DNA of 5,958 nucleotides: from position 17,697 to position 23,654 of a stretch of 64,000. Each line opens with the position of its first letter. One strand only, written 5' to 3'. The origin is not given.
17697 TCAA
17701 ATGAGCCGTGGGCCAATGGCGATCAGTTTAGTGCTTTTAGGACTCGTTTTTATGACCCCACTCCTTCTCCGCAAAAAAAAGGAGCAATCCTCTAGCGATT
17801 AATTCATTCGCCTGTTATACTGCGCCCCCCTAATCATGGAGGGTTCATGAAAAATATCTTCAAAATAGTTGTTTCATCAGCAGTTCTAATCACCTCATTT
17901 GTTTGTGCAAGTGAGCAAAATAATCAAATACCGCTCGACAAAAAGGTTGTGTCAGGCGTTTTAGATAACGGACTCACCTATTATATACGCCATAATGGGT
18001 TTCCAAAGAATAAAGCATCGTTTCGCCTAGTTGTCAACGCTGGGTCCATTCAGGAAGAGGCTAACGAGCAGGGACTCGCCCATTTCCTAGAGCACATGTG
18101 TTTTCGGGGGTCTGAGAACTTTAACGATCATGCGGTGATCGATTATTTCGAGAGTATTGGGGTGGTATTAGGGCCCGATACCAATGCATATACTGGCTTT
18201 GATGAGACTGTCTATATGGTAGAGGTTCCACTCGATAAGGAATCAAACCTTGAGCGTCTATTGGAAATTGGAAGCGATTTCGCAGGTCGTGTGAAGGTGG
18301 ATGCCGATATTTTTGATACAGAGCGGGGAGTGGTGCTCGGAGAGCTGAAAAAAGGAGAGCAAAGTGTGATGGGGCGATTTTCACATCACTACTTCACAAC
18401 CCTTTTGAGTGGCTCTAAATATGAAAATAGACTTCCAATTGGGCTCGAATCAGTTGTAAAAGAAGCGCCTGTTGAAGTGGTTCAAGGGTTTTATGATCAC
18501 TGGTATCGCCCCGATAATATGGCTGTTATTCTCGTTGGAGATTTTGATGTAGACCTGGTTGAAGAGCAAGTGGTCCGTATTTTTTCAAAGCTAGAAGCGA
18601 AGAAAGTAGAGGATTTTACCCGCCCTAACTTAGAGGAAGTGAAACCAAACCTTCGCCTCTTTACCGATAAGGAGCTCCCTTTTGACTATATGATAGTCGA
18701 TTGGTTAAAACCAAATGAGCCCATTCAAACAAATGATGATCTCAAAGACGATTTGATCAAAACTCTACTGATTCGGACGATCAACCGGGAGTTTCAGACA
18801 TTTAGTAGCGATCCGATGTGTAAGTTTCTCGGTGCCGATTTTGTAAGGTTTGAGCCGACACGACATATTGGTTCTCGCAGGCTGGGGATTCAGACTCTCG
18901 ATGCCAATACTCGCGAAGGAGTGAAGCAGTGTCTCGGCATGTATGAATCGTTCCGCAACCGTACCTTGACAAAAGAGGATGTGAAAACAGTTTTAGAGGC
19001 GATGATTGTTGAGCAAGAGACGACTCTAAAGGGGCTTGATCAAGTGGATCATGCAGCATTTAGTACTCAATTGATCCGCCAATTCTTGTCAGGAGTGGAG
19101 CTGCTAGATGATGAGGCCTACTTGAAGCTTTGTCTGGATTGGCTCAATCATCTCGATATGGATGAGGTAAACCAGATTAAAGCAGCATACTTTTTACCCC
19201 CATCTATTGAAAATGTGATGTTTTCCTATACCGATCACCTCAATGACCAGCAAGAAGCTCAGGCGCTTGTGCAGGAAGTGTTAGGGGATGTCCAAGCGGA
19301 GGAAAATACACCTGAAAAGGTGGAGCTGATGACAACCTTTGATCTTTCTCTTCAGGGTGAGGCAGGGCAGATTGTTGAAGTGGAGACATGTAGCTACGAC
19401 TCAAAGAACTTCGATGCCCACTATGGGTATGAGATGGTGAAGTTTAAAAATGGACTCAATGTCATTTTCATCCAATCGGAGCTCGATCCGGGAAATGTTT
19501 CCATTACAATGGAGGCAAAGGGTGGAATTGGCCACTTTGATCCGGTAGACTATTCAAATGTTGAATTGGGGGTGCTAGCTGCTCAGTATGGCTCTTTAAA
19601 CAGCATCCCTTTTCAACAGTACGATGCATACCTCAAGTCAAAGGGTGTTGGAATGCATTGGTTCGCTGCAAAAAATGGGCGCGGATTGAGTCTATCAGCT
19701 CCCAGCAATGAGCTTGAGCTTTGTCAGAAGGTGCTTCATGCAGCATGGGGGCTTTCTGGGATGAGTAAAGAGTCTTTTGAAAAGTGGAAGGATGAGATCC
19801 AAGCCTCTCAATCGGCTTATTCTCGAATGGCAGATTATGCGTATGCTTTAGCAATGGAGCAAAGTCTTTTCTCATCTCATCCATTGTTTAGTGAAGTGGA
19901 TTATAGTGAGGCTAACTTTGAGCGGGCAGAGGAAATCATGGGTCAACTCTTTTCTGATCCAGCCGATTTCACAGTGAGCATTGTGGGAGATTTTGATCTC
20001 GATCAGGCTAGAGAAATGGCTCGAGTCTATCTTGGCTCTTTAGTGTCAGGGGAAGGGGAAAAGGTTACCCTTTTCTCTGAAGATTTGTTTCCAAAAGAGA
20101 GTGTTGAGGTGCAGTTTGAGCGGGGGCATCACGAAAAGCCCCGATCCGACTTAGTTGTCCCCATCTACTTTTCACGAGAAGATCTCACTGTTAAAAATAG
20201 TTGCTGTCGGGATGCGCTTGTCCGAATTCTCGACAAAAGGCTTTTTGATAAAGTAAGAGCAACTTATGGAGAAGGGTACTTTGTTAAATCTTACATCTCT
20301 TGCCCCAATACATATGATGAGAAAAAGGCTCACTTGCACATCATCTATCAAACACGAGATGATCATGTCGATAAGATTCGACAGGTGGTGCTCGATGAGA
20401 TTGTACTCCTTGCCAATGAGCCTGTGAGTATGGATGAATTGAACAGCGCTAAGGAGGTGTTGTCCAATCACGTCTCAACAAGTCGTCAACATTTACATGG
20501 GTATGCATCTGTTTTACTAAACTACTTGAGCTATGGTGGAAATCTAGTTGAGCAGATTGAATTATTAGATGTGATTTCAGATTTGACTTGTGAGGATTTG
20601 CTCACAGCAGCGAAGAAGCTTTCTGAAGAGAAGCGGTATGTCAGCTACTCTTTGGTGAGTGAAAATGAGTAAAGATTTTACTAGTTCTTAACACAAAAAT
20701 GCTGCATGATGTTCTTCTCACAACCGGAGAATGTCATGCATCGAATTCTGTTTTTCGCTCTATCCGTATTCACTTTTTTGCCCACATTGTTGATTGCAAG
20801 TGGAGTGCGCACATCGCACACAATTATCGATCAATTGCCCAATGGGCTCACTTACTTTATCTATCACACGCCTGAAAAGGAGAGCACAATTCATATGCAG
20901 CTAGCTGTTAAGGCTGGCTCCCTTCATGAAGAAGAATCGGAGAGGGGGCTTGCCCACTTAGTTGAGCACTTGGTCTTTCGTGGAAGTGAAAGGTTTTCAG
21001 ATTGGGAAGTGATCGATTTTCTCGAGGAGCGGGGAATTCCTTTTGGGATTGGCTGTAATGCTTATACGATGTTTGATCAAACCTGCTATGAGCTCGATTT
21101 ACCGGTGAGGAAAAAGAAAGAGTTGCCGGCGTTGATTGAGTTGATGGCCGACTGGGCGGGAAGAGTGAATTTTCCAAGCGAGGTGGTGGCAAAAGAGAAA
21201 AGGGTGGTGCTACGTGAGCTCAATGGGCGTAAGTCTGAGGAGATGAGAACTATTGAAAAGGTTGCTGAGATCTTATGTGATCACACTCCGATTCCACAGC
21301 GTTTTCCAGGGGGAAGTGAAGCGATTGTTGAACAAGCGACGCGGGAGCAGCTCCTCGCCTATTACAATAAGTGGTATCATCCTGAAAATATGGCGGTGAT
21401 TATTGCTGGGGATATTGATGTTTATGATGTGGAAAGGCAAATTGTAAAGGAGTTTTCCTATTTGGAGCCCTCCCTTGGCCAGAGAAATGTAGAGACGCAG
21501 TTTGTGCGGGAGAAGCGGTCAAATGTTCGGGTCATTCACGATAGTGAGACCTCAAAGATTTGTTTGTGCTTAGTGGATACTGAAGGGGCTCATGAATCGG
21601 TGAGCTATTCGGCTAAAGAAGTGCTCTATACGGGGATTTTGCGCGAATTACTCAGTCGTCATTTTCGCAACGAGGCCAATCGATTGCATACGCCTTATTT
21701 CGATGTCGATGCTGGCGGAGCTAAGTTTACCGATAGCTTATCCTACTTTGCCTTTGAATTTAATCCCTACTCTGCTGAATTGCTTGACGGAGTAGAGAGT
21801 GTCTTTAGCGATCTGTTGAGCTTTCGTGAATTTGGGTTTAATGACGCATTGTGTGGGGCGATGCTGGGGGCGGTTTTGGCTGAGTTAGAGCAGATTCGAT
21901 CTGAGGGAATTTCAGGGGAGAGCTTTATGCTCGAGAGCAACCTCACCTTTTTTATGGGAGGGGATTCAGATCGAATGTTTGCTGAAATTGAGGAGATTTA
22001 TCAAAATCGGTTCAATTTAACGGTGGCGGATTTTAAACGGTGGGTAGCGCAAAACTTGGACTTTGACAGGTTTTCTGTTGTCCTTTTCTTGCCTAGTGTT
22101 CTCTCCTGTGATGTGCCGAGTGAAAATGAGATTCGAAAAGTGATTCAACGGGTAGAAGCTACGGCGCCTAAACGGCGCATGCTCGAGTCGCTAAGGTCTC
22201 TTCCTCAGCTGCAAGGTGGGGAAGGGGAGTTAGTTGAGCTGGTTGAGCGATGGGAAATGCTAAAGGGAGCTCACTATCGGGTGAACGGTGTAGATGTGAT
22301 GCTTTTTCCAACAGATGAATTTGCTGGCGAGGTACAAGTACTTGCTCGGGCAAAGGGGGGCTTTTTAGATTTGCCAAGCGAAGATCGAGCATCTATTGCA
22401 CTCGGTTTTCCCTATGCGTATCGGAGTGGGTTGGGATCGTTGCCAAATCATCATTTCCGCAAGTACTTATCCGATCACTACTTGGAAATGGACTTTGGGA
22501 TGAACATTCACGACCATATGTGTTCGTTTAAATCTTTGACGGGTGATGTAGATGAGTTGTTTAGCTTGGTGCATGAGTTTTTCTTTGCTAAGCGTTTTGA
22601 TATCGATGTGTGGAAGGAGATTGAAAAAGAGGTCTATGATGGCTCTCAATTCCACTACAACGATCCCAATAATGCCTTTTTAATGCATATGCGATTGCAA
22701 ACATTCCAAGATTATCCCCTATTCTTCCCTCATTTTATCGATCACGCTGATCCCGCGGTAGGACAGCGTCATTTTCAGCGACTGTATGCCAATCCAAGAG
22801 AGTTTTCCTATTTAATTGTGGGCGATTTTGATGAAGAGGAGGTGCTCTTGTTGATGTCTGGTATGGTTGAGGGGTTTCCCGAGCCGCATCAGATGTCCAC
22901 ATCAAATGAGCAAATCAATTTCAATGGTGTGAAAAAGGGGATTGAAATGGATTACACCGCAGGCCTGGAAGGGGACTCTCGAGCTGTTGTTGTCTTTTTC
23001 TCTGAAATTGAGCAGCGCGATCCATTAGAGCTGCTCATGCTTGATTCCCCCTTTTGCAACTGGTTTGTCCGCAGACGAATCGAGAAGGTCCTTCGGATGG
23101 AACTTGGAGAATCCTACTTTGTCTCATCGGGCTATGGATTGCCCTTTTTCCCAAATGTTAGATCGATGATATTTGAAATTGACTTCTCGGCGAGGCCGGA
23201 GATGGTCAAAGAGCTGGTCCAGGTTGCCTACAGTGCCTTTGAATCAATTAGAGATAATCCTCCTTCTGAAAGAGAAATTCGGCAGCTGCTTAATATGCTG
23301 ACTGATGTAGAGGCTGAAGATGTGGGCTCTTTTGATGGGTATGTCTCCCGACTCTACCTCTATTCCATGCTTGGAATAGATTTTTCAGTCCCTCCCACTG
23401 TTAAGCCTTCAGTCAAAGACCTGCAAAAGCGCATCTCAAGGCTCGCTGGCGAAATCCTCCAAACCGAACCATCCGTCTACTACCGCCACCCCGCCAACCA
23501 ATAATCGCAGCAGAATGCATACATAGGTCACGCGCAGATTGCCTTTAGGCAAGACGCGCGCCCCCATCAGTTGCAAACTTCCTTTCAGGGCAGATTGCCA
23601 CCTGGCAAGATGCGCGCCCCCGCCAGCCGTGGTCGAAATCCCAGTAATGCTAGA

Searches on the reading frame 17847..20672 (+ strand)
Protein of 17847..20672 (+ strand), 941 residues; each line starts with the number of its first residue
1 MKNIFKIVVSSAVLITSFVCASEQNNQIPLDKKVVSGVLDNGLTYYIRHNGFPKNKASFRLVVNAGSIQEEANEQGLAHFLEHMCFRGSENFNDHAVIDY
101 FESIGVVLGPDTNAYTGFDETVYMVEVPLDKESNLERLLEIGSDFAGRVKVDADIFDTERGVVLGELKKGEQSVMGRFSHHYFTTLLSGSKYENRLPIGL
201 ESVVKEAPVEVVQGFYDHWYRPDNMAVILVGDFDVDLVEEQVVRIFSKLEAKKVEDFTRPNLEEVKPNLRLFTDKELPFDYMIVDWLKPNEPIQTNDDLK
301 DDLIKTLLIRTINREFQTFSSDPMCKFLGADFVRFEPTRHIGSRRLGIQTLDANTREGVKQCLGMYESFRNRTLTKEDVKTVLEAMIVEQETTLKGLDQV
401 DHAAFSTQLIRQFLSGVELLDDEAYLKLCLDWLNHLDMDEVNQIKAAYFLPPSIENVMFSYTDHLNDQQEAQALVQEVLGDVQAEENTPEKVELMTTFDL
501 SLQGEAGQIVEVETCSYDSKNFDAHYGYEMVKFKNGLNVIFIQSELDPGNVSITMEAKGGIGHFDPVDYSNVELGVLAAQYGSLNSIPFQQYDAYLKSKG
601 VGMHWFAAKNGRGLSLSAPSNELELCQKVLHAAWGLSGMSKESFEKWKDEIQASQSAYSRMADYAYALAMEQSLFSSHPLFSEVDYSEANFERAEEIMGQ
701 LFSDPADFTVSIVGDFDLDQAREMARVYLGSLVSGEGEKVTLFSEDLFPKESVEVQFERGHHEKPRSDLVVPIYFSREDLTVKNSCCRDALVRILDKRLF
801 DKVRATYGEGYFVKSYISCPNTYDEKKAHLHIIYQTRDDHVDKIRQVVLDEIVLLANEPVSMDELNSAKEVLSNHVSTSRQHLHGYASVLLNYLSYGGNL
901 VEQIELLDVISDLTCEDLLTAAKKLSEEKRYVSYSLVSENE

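Call 82: search_protein_families(library=pfam, proteins=[window:17847-20672:+], max_evalue=1)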
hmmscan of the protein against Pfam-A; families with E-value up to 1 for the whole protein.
window:17847-20672:+ (941 aa): 3 families
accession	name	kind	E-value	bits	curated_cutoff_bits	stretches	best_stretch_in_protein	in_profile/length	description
PF05193.26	Peptidase_M16_C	-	1.8e-26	93.5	23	2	210-318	5-115/181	Peptidase M16 inactive domain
PF00675.25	Peptidase_M16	-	1.5e-22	80.5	22.3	1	53-174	9-123/149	Insulinase (Peptidase family M16)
PF07761.17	DUF1617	-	0.032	14.8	22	1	780-873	3-92/143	Protein of unknown function (DUF1617)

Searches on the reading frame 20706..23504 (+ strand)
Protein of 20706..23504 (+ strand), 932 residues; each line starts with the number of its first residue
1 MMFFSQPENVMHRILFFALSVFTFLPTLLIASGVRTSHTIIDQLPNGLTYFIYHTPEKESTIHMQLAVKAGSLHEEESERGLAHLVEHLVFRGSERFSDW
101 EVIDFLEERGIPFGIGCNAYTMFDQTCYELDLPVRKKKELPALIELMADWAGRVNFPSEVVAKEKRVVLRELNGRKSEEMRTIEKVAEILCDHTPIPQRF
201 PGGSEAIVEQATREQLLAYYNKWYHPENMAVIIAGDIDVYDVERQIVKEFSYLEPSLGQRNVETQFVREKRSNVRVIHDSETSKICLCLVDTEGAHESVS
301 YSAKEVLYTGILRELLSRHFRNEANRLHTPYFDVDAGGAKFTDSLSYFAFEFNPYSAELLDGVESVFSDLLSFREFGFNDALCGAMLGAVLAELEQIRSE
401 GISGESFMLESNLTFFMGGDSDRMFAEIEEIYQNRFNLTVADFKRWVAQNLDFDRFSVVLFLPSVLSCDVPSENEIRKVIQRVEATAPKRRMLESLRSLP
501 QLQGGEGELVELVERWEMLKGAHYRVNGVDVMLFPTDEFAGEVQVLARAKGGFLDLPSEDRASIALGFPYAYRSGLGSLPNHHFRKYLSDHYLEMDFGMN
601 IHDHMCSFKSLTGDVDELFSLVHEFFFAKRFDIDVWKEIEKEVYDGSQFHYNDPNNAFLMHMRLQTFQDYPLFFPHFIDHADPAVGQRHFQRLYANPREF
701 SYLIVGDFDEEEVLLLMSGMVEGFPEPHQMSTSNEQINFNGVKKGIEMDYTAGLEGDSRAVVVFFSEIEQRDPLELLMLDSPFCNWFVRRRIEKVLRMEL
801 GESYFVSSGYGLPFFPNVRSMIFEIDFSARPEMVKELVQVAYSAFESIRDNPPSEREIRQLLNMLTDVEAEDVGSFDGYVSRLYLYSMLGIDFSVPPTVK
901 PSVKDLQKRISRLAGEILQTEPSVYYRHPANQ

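Call 3: search_protein_families(library=pfam, proteins=[window:20706-23504:+], max_evalue=1)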
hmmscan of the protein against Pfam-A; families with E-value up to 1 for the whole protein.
window:20706-23504:+ (932 aa): 3 families
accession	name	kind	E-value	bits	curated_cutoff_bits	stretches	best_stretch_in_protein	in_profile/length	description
PF05193.26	Peptidase_M16_C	-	2.2e-22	80.3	23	2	211-381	2-172/181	Peptidase M16 inactive domain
PF00675.25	Peptidase_M16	-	8.8e-22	78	22.3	1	58-181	9-126/149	Insulinase (Peptidase family M16)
PF08525.16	OapA_N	-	0.73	10.3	20.7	0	11-25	8-22/28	Opacity-associated protein A N-terminal motif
